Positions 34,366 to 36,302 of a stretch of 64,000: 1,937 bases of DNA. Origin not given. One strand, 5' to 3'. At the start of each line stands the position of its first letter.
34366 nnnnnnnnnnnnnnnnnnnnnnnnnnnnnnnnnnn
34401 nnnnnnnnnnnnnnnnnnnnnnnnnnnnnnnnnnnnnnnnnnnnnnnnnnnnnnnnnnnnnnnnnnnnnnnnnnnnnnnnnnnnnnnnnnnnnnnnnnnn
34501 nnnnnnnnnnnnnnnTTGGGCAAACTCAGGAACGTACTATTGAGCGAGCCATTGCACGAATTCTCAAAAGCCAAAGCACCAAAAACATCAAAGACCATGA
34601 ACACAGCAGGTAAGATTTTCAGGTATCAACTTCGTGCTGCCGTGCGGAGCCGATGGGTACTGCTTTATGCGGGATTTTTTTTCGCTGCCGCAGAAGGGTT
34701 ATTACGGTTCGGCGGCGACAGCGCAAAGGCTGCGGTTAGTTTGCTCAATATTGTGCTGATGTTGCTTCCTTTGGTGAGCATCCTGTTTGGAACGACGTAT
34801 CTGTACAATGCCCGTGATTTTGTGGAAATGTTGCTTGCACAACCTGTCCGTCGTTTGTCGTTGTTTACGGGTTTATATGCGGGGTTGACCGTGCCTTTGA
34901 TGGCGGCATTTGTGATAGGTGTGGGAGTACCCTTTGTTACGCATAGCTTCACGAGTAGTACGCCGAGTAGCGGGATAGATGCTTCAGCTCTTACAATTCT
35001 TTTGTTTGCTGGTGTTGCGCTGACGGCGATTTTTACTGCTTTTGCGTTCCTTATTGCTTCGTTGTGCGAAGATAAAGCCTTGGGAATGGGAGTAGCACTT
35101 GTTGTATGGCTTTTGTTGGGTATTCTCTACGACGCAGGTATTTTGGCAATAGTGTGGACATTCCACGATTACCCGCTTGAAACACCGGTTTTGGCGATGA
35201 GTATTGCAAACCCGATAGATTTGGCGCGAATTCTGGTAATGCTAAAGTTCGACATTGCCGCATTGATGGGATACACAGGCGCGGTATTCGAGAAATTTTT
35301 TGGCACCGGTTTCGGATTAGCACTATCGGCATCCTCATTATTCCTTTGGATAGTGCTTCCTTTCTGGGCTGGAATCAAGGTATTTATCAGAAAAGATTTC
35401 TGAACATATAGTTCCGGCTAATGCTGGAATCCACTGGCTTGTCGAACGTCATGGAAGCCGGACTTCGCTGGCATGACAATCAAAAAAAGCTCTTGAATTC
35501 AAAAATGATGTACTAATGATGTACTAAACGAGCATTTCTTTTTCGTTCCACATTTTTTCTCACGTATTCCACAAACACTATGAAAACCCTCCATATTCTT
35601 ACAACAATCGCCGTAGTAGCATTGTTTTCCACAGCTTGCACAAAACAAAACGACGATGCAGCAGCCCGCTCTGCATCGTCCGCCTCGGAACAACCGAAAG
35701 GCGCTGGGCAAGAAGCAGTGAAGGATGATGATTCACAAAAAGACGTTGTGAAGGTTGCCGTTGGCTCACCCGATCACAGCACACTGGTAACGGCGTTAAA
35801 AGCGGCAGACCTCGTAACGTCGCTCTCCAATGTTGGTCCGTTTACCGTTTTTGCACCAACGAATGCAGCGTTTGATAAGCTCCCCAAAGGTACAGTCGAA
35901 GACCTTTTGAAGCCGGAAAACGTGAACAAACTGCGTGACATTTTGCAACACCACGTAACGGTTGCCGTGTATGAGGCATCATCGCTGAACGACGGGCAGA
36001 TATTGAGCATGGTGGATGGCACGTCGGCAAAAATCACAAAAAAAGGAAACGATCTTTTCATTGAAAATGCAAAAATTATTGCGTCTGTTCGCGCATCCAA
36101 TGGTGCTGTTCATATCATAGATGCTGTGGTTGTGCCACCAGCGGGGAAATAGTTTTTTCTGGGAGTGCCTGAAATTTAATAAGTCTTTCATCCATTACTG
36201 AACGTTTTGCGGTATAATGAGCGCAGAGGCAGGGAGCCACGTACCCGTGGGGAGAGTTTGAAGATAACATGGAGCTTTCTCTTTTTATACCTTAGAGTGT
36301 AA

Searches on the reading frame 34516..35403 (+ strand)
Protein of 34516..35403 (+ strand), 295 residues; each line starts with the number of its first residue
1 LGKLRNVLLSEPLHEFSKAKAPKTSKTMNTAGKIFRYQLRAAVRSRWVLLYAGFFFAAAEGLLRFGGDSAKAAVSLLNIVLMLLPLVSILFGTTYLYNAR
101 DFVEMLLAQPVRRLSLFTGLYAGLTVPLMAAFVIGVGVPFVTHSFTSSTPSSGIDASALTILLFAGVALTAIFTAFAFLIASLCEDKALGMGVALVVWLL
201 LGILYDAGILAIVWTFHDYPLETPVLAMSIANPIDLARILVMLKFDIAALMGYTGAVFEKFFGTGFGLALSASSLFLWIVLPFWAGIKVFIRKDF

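Call 53: search_protein_families(library=pfam, proteins=[window:34516-35403:+], max_evalue=0.00001)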
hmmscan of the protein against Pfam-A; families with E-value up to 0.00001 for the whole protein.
window:34516-35403:+ (295 aa): 1 family
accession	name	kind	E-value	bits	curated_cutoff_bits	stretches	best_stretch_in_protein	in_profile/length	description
PF12679.13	ABC2_membrane_2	-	1.6e-06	28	27.2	1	69-294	72-282/283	ABC-2 family transporter protein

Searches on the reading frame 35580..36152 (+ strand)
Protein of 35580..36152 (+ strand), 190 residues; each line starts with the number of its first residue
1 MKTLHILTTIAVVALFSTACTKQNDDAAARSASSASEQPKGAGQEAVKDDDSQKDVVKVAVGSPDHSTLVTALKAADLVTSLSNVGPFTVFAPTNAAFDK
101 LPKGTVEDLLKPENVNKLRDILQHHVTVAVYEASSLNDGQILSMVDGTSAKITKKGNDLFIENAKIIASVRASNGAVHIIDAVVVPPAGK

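Call 53: search_protein_families(library=pfam, proteins=[window:35580-36152:+], max_evalue=0.00001)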
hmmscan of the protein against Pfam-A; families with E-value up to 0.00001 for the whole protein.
window:35580-36152:+ (190 aa): 1 family
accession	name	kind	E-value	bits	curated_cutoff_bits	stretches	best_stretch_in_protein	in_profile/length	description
PF02469.27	Fasciclin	-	5e-31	107.9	22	1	65-186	2-123/123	Fasciclin domain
